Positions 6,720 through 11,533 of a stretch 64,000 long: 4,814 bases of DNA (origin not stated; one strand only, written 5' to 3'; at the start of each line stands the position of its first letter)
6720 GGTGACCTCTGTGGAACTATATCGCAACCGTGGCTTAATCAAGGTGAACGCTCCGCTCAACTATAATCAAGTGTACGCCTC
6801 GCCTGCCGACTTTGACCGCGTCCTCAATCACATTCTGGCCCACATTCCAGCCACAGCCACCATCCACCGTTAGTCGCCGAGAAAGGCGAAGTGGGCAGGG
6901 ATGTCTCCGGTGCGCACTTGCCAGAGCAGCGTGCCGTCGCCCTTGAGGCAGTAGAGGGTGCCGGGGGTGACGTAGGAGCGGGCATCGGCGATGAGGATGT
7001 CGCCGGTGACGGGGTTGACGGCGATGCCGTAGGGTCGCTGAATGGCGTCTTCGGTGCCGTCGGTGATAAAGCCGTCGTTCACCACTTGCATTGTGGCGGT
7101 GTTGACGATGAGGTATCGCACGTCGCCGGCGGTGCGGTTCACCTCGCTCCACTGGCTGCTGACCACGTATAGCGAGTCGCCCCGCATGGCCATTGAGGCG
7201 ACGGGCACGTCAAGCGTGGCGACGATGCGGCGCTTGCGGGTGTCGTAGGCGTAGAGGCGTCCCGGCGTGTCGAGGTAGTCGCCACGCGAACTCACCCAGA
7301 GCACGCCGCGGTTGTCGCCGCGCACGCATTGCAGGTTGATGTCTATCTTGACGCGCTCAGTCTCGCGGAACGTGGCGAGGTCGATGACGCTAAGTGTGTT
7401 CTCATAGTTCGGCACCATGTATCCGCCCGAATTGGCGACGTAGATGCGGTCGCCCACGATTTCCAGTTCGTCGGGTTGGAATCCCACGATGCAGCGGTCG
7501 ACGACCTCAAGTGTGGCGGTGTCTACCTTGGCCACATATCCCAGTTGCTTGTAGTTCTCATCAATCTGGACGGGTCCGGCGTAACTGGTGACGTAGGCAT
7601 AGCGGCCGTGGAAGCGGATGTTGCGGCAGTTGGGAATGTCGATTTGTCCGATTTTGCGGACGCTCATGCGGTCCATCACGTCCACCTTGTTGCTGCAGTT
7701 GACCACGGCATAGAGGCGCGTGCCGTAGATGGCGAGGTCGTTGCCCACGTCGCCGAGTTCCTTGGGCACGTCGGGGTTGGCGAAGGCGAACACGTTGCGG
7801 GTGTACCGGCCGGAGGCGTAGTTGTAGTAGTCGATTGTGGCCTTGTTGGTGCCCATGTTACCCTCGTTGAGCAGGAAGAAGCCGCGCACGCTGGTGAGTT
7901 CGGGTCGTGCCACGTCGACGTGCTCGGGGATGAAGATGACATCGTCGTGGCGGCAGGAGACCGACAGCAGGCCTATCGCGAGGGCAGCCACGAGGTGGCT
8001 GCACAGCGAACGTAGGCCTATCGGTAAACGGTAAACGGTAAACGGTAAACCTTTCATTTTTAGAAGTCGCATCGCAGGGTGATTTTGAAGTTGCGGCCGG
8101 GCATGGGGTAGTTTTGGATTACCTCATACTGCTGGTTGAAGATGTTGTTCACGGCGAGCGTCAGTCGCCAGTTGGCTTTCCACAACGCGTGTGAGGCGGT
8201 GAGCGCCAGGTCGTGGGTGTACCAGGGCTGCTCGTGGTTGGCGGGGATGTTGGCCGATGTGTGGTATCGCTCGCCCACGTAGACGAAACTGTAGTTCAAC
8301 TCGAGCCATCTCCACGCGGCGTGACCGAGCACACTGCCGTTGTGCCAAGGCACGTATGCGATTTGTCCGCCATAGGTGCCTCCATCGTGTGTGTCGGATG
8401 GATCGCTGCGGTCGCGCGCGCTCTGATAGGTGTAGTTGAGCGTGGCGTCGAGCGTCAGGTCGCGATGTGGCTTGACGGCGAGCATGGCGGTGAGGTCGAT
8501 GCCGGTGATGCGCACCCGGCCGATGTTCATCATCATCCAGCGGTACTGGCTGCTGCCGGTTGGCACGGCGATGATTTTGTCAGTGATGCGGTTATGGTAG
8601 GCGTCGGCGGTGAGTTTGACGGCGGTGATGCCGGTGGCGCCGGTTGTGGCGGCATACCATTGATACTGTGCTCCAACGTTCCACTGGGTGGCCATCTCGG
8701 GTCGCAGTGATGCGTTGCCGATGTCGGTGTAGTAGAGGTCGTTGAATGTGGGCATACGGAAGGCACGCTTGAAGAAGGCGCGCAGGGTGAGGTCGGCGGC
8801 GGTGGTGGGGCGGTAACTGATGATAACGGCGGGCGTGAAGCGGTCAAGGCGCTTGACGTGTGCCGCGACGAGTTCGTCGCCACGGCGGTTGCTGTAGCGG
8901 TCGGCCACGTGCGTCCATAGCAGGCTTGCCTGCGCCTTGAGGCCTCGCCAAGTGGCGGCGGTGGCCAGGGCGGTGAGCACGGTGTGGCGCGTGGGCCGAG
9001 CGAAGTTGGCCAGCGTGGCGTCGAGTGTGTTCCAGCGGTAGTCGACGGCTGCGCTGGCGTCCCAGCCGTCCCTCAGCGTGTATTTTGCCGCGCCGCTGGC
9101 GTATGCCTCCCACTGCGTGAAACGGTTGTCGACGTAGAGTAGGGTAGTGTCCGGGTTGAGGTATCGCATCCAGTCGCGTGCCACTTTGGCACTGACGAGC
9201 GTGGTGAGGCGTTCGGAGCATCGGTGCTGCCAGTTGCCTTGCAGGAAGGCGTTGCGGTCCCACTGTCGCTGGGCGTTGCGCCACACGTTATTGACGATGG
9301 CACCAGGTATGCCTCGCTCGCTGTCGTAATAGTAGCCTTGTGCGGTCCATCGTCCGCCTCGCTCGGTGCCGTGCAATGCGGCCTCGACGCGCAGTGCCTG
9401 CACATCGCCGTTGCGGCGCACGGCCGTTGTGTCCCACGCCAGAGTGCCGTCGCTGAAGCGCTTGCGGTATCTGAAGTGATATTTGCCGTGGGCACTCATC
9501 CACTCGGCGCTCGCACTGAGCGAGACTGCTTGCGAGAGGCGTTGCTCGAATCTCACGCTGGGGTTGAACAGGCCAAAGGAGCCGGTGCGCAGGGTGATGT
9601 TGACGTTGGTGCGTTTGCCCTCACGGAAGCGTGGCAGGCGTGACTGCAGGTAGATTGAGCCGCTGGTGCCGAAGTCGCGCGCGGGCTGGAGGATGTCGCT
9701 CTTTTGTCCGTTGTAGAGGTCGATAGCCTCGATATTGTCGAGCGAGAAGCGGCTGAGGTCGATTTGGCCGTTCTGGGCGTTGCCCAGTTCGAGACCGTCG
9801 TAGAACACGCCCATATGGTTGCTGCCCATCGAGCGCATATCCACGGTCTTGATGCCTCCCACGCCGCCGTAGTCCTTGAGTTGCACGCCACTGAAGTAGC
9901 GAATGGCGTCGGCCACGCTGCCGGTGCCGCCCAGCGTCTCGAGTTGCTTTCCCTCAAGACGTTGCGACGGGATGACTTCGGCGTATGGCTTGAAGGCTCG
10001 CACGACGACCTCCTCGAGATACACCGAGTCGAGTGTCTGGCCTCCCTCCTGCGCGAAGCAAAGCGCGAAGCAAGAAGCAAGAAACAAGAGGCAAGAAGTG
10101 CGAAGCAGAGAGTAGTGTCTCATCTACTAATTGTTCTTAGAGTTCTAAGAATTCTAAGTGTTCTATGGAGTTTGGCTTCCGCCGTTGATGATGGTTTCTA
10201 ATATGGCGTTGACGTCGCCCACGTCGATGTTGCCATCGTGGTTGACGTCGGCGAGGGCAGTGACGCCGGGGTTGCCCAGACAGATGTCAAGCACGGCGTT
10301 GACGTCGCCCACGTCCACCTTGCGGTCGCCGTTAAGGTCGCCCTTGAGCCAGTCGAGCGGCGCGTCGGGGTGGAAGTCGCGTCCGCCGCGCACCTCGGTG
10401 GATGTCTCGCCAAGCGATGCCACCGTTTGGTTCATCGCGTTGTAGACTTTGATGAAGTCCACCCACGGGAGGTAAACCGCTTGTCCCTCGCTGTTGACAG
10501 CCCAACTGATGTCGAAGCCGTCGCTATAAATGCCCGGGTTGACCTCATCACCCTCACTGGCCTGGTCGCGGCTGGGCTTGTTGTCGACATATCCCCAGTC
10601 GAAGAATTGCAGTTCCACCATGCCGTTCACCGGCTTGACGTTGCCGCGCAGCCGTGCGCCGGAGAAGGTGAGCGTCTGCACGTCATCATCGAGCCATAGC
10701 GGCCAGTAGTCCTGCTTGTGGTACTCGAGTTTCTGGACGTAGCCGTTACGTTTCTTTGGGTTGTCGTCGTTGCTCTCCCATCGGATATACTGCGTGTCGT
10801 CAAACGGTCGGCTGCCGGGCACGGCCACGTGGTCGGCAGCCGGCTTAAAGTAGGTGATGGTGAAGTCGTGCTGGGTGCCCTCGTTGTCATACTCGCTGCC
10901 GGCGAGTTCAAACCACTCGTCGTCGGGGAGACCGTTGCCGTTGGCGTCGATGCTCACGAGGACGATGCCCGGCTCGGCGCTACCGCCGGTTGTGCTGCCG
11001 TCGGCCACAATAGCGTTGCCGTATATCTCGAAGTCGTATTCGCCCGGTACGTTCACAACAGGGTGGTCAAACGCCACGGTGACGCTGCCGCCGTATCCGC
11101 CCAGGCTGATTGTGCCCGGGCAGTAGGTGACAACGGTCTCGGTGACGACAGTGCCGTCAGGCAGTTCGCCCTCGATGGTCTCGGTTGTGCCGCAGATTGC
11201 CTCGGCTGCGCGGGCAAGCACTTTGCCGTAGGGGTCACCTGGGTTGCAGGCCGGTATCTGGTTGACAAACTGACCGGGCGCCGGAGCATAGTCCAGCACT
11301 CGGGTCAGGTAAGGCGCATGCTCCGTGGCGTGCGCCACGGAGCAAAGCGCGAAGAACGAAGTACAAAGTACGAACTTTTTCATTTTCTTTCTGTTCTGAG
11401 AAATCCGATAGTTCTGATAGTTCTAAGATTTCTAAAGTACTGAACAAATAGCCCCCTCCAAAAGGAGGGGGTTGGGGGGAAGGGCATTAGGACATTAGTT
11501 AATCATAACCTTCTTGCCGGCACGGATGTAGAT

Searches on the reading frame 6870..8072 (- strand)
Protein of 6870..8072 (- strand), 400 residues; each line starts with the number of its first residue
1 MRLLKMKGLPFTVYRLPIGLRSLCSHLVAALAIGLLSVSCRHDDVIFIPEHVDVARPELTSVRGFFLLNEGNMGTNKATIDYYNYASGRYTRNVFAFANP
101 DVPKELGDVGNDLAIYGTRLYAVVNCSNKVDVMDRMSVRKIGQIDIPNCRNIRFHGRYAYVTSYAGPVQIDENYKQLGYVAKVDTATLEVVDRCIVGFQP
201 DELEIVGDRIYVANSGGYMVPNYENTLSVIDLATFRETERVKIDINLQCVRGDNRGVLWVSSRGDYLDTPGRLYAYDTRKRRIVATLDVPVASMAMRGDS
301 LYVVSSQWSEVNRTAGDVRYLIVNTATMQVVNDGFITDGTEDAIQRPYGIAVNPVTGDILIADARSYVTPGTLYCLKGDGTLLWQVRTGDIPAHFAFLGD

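Call 6: search_protein_families(library=pfam, proteins=[window:6870-8072:-], max_evalue=0.01)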
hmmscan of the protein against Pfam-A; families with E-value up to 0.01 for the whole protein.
window:6870-8072:- (400 aa): 1 family
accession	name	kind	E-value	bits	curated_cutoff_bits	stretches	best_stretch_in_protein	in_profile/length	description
PF16819.11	DUF5074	-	4.4e-16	59.3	27.2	1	64-366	2-313/353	Domain of unknown function (DUF5074)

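Call 7: search_protein_families(library=ncbifam, proteins=[window:6870-8072:-], max_evalue=0.01)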
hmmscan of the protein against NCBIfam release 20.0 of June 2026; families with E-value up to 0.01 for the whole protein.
window:6870-8072:- (400 aa): 2 families
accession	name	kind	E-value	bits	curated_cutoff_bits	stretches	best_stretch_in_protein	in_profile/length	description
NF038117.1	choice_anch_I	subfamily_domain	0.00024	20.1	300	1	119-237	12-140/458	choice-of-anchor I family protein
NF052460.1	L-NosZ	equivalog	0.0041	15.7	700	1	80-226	149-286/480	clade III lactonase-type nitrous-oxide reductase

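Call 47: search_solved_structures(query=window:6870-8072:-, max_evalue=0.01)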
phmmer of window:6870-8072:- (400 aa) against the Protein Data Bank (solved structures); distinct sequences matched with E-value up to 0.01: 18.
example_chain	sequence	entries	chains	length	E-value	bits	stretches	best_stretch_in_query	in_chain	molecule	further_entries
8ptf_A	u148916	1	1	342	2.4e-38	135.4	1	63-389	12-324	YncE family protein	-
8ptd_A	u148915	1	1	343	2.4e-38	135.4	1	63-389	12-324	YncE family protein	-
8blw_B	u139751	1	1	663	2.6e-38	135.3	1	60-389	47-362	YncE family protein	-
8okv_B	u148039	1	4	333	1e-16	64.2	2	61-180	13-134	Putative surface layer protein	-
8p97_B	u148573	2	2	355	1.7e-16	63.5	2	61-180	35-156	Putative surface layer protein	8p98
8puj_A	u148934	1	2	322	2.1e-16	63.2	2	64-180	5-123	YncE family protein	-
8bmy_A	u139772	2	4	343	3.1e-14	56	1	60-163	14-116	Putative surface layer protein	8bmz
8bmx_D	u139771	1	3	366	4.4e-14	55.5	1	61-163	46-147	YncE family protein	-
8bn0_A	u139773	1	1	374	5e-14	55.3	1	60-163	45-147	Putative surface layer protein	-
8baz_A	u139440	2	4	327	1e-13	54.3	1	63-396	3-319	Surface layer protein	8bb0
8bai_A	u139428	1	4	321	1.1e-13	54.2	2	63-163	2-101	Surface layer protein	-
3dsm_A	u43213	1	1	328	1.2e-13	54.1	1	63-163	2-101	uncharacterized protein BACUNI_02894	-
6tjf_A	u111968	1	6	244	4.2e-05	26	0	338-390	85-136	Cake6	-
6tje_A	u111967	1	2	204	0.00037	22.8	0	347-390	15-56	Cake5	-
7awy_A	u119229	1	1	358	0.0016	20.7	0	355-390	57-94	Scone-R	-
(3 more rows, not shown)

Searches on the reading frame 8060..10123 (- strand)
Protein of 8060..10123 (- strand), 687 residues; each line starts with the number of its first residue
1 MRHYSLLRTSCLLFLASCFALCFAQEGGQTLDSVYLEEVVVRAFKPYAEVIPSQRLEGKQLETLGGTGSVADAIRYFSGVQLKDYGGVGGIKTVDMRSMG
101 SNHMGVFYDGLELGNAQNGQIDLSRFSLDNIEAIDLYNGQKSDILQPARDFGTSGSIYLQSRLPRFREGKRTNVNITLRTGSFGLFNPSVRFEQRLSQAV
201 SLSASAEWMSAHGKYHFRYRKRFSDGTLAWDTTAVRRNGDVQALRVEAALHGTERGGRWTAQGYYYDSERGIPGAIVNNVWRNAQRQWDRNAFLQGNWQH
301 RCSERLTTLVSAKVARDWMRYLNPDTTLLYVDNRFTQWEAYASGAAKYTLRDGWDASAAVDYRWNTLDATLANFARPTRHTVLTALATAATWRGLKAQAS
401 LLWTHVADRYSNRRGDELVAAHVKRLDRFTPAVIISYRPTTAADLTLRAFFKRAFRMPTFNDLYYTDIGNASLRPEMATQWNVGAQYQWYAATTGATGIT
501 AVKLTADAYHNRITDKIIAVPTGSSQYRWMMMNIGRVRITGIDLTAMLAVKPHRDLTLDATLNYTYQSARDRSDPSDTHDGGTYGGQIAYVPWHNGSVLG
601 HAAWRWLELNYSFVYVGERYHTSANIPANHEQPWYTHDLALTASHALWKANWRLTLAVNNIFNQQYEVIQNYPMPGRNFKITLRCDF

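Call 6: search_protein_families(library=pfam, proteins=[window:8060-10123:-], max_evalue=0.01)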
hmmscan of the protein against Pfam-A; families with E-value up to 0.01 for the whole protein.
window:8060-10123:- (687 aa): 3 families
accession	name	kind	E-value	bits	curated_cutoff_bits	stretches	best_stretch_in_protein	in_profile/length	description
PF00593.30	TonB_dep_Rec_b-barrel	-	1e-32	115.1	27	1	218-661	31-436/436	TonB dependent receptor-like, beta-barrel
PF14905.12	OMP_b-brl_3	-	1.1e-12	48.2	27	1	427-669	157-381/408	Outer membrane protein beta-barrel family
PF07715.20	Plug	-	3.5e-12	47.2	23.9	1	55-142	11-96/107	TonB-dependent Receptor Plug Domain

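Call 7: search_protein_families(library=ncbifam, proteins=[window:8060-10123:-], max_evalue=0.01)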
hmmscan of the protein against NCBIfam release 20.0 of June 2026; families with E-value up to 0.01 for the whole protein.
window:8060-10123:- (687 aa): 11 families
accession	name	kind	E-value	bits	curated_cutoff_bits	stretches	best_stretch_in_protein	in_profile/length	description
TIGR01779.1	TonB-B12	equivalog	2.3e-27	95.8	599.7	2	443-685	399-612/614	TonB-dependent vitamin B12 receptor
TIGR01786.1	TonB-hemlactrns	subfamily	4.3e-22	78.2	323.75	1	400-687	408-719/719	TonB-dependent hemoglobin/transferrin/lactoferrin family receptor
TIGR01785.1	TonB-hemin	subfamily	7.4e-19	67.6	316.85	1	421-687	406-677/677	TonB-dependent heme/hemoglobin receptor family protein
NF007926.1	PRK10641.1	equivalog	3.2e-16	59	836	2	451-682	411-612/617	TonB-dependent vitamin B12 receptor BtuB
NF049947.1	TonB_dep_PCPU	exception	3.1e-15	55.4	800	1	427-685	440-683/685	TonB-dependent receptor, PCPU motif-type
NF049944.1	TonB_dep_PUIUD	equivalog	5e-10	38.3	850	1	425-685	437-684/686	TonB-dependent receptor, PUIUD motif-type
NF049945.1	TonB_dep_FCYXU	equivalog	5.3e-08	31.9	825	1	2-189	2-194/697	TonB-dependent receptor, FCYXU motif-type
TIGR04056.1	OMP_RagA_SusC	subfamily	2.5e-07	29.4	368.25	1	459-569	639-742/981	SusC/RagA family TonB-linked outer membrane protein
NF049946.1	TonB_dep_CU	exception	1.7e-06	26.6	700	1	508-686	517-681/683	TonB-dependent receptor, CU motif-type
NF010651.0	PRK14050.1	equivalog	0.00027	19.2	884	0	59-134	89-164/730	TonB-dependent siderophore receptor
TIGR01776.1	TonB-tbp-lbp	subfamily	0.00048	18.1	468.8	0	431-489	644-712/946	lactoferrin/transferrin family TonB-dependent receptor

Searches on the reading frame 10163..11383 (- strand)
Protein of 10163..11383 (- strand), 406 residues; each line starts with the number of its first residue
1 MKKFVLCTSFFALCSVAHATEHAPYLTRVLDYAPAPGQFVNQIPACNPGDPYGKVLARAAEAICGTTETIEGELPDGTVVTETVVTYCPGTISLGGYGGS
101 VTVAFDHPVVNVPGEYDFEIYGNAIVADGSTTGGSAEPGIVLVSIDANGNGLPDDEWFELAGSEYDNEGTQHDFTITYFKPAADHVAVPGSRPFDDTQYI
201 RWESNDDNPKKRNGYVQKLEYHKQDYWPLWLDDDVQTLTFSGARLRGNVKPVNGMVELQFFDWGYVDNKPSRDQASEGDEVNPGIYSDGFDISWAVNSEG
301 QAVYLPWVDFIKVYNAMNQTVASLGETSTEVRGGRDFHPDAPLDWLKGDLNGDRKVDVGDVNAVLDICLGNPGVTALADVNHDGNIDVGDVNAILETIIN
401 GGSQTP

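Call 6: search_protein_families(library=pfam, proteins=[window:10163-11383:-], max_evalue=0.01)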
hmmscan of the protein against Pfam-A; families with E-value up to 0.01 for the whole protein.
window:10163-11383:- (406 aa): 0 families

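Call 7: search_protein_families(library=ncbifam, proteins=[window:10163-11383:-], max_evalue=0.01)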
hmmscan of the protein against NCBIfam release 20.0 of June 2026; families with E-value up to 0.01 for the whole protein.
window:10163-11383:- (406 aa): 0 families

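Call 46: search_solved_structures(query=window:10163-11383:-, max_evalue=1)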
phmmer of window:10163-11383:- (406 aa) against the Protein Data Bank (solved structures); distinct sequences matched with E-value up to 1: 5.
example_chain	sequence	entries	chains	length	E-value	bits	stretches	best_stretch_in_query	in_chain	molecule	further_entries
8blw_B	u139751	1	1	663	3.4e-50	174.3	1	91-338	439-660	YncE family protein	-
7biz_A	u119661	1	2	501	2.9e-40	141.6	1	27-336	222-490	Cell surface protein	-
2y3n_B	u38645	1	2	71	3.1e-05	26.2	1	346-391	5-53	CELLULOSOMAL FAMILY-48 PROCESSIVE GLYCOSIDE HYDROLASE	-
2jnk_A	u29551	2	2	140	0.0026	19.8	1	340-400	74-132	Hyalurononglucosaminidase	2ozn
5gv3_A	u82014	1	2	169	0.13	14.3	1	266-322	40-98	Lysosome-associated membrane glycoprotein 2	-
